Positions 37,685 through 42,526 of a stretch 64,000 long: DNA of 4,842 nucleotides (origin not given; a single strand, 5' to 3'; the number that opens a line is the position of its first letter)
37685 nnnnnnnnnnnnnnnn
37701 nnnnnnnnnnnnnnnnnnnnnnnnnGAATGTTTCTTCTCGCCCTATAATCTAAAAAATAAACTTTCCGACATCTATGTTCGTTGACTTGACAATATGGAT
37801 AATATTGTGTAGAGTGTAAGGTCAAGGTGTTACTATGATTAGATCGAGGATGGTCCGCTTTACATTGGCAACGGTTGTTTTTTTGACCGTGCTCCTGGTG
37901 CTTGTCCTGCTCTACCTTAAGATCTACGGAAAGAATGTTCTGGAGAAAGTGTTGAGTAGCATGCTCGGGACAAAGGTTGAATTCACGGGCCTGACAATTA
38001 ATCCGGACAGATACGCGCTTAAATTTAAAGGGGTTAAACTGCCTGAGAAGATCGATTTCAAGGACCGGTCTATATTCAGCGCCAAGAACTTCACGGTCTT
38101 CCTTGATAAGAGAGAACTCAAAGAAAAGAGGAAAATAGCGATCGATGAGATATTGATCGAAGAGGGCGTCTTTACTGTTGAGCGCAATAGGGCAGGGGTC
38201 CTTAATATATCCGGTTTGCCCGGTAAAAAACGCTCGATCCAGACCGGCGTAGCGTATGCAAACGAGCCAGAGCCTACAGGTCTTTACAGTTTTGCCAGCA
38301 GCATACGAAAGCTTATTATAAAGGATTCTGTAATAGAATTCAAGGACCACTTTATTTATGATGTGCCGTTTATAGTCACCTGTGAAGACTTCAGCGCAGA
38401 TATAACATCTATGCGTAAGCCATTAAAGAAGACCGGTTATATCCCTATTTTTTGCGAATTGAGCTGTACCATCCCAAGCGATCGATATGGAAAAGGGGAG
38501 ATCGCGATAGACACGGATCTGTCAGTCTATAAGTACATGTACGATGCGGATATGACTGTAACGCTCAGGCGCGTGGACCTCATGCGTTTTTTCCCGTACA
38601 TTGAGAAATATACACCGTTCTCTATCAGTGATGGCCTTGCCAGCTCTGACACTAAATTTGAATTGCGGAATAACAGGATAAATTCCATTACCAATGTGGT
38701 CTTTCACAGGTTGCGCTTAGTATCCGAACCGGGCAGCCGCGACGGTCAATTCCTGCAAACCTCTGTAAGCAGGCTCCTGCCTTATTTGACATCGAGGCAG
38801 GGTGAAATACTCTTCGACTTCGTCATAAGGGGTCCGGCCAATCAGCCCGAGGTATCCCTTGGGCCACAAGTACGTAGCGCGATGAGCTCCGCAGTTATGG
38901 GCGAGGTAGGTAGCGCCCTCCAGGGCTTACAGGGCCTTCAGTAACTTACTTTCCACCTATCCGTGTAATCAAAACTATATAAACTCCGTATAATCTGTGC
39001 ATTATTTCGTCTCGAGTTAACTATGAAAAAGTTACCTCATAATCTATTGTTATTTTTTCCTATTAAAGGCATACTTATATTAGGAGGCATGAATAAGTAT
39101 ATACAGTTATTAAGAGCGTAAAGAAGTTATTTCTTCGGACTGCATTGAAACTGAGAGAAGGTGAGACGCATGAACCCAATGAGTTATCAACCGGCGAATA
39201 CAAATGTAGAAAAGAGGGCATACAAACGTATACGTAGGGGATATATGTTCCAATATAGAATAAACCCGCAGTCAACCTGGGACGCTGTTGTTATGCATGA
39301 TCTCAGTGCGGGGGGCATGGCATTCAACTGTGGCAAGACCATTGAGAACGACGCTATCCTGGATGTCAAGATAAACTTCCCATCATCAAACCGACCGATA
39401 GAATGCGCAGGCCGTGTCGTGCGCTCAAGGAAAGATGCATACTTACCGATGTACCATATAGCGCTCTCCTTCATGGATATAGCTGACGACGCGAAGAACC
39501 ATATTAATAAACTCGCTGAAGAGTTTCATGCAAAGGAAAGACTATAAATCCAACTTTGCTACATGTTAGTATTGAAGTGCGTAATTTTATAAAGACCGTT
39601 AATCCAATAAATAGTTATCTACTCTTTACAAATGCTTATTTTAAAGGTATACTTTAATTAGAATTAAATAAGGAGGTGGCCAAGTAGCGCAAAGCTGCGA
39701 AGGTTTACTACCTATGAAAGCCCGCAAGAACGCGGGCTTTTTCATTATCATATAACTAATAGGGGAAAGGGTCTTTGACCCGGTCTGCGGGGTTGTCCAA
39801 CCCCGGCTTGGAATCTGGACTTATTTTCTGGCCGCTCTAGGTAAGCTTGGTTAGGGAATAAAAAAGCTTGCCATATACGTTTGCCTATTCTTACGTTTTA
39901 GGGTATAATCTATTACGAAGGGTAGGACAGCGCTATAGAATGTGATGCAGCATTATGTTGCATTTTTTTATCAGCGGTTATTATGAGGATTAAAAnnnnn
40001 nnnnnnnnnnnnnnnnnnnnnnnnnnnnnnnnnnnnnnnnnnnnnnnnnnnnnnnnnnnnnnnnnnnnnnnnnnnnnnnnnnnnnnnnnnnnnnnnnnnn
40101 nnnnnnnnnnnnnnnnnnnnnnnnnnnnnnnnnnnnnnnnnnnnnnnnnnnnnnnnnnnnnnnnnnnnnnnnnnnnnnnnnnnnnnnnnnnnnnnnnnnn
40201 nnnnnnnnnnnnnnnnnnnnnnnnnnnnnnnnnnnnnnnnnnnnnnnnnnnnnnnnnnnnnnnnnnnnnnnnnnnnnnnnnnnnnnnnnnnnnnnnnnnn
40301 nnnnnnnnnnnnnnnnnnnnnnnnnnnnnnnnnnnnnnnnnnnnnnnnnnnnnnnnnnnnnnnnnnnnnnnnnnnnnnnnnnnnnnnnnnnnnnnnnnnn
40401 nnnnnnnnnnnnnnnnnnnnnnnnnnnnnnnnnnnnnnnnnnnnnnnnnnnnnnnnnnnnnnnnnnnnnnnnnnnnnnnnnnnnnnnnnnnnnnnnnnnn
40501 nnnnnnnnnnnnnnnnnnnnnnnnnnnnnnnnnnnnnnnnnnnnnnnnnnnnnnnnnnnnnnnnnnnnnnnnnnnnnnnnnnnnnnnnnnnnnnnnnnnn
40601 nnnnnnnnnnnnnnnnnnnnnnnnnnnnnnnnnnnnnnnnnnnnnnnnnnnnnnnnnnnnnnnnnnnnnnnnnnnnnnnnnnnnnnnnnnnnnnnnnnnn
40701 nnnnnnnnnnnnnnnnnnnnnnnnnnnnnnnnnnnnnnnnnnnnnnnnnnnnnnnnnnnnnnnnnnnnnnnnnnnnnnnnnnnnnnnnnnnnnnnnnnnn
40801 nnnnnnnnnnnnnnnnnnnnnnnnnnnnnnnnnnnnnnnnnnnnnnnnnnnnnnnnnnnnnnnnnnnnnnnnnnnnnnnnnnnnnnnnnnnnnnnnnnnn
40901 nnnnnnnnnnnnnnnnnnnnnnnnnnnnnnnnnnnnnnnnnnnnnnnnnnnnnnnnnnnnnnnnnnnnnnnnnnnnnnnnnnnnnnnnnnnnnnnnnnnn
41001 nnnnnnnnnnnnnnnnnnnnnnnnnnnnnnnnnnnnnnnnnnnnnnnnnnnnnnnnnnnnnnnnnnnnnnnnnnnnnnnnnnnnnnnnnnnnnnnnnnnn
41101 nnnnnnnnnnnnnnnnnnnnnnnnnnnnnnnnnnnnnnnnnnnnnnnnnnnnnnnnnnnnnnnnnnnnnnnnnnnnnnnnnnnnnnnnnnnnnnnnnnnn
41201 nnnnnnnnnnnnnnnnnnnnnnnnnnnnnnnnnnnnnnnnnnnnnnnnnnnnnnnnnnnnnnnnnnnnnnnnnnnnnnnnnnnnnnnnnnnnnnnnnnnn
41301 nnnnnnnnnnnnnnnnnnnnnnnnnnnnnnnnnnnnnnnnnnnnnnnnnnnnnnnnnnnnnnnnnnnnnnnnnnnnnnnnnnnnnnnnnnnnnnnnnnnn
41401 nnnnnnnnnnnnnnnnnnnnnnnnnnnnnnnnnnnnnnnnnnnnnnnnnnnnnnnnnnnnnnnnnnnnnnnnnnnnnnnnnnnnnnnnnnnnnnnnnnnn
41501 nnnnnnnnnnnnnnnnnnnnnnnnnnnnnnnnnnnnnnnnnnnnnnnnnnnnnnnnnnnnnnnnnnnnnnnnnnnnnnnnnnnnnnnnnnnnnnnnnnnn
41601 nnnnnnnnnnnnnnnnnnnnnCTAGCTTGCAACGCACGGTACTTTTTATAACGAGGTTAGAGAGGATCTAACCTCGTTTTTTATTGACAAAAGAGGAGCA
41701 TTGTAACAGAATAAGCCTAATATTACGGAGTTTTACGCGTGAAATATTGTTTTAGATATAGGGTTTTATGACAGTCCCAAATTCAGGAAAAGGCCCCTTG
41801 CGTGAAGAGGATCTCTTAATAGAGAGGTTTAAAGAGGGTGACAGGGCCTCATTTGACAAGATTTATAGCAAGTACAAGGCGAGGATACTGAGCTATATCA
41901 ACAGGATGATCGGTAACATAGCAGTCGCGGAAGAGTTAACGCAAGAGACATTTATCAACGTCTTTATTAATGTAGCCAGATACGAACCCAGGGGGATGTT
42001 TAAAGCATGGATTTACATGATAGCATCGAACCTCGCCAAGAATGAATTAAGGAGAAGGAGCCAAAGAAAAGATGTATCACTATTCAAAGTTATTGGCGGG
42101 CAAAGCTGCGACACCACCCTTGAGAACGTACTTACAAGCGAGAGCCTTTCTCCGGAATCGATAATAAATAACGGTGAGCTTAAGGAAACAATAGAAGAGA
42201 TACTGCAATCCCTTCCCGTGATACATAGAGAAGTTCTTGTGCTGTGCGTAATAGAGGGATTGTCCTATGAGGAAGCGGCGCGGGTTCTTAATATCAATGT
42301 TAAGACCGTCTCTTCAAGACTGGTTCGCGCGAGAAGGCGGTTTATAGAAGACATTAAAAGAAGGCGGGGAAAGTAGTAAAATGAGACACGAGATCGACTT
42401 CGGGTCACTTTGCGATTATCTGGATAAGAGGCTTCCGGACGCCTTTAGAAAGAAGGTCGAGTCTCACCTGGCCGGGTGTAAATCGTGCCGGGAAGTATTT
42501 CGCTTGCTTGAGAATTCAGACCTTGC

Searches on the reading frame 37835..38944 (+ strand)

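Call 64: search_protein_families(library=pfam, proteins=[window:37835-38944:+], max_evalue=0.001)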
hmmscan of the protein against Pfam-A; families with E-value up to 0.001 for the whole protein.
window:37835-38944:+ (369 aa): 1 family
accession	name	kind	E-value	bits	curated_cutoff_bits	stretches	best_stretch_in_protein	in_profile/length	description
PF05359.17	DUF748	-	1.4e-21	76.8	50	2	3-172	11-169/1037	Domain of Unknown Function (DUF748)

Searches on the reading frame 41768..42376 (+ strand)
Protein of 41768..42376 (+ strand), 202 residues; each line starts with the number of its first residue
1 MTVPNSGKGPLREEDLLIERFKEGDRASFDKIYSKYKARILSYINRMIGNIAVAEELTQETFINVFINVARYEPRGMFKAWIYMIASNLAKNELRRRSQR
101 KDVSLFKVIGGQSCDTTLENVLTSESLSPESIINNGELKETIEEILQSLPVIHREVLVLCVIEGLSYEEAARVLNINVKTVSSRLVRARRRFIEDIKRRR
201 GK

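Call 64: search_protein_families(library=pfam, proteins=[window:41768-42376:+], max_evalue=0.001)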
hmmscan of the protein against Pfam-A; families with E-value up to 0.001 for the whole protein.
window:41768-42376:+ (202 aa): 5 families
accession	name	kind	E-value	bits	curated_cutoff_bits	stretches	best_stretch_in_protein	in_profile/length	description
PF08281.18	Sigma70_r4_2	-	4.3e-16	58.8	25.7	1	140-191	2-53/54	Sigma-70, region 4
PF04542.20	Sigma70_r2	-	1.4e-14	54.1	24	1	32-98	1-69/71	Sigma-70 region 2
PF04545.22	Sigma70_r4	-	1.9e-09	37.3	24.1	1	146-191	2-47/50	Sigma-70, region 4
PF07638.17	Sigma70_ECF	-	2e-08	34.8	21.1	1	17-193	7-180/185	ECF sigma factor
PF13518.12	HTH_28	-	3.7e-05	24.2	25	1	154-199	2-50/52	Helix-turn-helix domain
